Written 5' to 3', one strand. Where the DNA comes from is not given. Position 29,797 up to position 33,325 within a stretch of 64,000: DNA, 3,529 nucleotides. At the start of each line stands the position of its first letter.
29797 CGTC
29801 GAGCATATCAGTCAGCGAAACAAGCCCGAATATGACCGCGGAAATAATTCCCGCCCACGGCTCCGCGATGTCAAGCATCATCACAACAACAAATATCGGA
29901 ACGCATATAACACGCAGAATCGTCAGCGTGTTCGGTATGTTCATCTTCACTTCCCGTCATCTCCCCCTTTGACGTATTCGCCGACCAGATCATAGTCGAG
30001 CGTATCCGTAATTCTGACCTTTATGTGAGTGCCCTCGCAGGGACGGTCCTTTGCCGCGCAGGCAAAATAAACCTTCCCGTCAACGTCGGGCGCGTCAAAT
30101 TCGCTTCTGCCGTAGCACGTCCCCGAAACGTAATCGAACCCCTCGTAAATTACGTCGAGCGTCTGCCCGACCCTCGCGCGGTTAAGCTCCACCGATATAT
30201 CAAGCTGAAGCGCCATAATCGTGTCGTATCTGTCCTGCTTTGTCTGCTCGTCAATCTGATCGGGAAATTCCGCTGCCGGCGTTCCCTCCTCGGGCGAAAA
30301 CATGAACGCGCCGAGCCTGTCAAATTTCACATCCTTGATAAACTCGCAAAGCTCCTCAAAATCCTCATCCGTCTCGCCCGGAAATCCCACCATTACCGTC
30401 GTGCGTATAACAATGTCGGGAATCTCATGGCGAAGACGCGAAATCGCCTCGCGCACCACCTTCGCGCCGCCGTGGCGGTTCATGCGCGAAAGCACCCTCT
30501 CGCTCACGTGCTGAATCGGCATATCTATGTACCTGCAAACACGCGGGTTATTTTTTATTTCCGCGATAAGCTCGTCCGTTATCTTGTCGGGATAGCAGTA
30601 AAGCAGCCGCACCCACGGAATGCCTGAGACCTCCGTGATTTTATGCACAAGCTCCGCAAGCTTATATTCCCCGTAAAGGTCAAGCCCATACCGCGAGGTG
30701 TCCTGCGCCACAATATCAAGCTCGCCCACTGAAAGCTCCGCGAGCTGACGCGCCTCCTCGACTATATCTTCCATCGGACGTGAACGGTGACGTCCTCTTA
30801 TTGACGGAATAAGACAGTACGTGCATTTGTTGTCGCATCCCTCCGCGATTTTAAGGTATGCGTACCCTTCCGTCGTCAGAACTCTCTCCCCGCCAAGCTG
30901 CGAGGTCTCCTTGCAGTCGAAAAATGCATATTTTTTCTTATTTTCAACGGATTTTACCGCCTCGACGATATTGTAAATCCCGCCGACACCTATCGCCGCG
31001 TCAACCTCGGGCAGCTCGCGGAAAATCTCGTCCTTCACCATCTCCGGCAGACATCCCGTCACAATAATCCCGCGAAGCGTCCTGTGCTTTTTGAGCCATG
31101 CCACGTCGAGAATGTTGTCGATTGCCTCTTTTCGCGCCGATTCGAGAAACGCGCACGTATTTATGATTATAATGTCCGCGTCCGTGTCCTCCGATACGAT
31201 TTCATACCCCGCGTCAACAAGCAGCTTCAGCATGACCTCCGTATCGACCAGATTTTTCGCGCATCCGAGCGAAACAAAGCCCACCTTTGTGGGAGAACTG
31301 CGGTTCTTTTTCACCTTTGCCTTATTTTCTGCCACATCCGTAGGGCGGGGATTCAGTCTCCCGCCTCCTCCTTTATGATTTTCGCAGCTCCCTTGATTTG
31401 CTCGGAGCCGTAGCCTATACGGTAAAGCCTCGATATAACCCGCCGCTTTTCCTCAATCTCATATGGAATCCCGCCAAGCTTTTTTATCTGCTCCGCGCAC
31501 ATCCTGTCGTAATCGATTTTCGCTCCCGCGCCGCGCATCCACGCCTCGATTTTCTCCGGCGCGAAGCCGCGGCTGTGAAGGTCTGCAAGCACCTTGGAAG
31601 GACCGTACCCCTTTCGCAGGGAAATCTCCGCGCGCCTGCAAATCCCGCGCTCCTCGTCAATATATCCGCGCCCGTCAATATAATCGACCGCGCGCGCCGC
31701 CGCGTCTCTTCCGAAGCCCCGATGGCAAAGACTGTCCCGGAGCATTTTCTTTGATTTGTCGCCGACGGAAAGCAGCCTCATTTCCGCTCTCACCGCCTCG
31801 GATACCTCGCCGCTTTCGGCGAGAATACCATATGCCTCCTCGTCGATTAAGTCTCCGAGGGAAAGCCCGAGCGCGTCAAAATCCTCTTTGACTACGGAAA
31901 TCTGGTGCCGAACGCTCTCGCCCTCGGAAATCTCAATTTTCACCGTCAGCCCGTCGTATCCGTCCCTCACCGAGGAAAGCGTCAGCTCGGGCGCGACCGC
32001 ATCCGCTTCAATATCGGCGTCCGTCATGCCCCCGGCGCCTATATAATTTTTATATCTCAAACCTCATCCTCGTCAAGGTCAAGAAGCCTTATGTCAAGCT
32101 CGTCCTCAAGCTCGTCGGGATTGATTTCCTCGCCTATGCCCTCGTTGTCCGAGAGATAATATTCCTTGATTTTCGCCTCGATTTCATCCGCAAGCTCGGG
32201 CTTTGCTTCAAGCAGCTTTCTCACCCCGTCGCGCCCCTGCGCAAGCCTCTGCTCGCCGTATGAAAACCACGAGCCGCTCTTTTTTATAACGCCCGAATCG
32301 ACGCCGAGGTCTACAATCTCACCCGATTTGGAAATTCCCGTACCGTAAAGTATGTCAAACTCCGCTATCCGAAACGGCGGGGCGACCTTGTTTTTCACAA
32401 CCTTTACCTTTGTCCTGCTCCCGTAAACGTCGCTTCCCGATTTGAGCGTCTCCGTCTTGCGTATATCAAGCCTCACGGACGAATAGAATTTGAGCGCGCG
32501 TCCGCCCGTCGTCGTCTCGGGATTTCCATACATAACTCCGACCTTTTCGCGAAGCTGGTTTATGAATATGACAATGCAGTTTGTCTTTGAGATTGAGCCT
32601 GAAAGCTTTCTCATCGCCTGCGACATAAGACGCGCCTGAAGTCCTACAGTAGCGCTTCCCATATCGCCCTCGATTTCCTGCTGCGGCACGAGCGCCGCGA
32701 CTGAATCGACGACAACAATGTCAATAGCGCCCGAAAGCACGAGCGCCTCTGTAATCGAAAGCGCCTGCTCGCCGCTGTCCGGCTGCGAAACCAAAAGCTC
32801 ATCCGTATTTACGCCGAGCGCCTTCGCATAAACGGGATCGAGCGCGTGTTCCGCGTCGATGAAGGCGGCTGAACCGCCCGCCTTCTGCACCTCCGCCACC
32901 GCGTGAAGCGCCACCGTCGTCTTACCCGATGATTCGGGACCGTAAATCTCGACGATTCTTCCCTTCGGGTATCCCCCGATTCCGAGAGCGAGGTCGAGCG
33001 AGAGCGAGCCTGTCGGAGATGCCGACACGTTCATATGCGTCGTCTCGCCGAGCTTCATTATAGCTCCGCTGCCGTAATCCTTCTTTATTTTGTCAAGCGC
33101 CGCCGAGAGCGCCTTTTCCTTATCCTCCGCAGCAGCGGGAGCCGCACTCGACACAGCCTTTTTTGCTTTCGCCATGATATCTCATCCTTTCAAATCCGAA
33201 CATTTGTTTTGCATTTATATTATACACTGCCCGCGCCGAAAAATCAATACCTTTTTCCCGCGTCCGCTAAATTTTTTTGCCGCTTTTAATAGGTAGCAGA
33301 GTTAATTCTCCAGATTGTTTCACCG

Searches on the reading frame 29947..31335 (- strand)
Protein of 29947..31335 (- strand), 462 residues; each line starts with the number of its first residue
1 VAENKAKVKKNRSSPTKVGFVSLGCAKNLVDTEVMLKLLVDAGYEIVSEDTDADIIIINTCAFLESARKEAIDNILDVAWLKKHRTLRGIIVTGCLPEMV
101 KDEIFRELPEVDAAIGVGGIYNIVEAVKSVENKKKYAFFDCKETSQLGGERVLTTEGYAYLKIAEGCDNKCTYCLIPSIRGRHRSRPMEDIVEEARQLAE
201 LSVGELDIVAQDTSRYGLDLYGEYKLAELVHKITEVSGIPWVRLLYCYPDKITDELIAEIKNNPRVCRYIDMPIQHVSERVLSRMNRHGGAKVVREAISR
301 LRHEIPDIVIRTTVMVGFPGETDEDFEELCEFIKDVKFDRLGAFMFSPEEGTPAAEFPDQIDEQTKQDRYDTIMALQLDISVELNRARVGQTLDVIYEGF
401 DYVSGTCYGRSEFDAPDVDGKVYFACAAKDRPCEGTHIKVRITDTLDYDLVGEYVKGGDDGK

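Call 57: search_protein_families(library=pfam, max_evalue=1e-8, proteins=[window:29947-31335:-])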
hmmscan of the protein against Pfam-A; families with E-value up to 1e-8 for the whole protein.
window:29947-31335:- (462 aa): 3 families
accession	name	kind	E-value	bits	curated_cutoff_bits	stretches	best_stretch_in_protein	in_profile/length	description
PF04055.27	Radical_SAM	-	5.7e-26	92.1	29.5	1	163-333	3-166/166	Radical SAM superfamily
PF00919.26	UPF0004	-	1.4e-25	89.6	27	1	17-116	1-98/98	Uncharacterized protein family UPF0004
PF18693.7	TRAM_2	-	1.8e-17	63.7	27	1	389-455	1-63/63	TRAM domain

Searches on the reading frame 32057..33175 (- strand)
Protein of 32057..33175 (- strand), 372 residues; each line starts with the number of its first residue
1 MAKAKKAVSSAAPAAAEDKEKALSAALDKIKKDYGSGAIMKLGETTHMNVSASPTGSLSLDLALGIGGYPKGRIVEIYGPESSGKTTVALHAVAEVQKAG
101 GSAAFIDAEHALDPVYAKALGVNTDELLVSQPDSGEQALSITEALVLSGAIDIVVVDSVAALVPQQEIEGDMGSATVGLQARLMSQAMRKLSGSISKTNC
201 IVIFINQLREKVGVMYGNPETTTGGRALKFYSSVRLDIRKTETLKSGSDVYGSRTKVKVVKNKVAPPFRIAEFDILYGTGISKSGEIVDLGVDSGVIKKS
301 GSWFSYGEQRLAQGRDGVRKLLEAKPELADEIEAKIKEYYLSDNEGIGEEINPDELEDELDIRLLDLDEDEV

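Call 57: search_protein_families(library=pfam, max_evalue=1e-8, proteins=[window:32057-33175:-])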
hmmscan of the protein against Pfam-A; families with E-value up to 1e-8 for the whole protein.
window:32057-33175:- (372 aa): 2 families
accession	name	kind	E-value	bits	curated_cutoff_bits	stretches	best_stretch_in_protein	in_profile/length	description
PF00154.27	RecA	-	3.3e-138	459.9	27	1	21-282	1-262/262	recA bacterial DNA recombination protein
PF21096.2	RecA_C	-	9.3e-24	83.8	27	1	285-340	1-56/57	RecA C-terminal domain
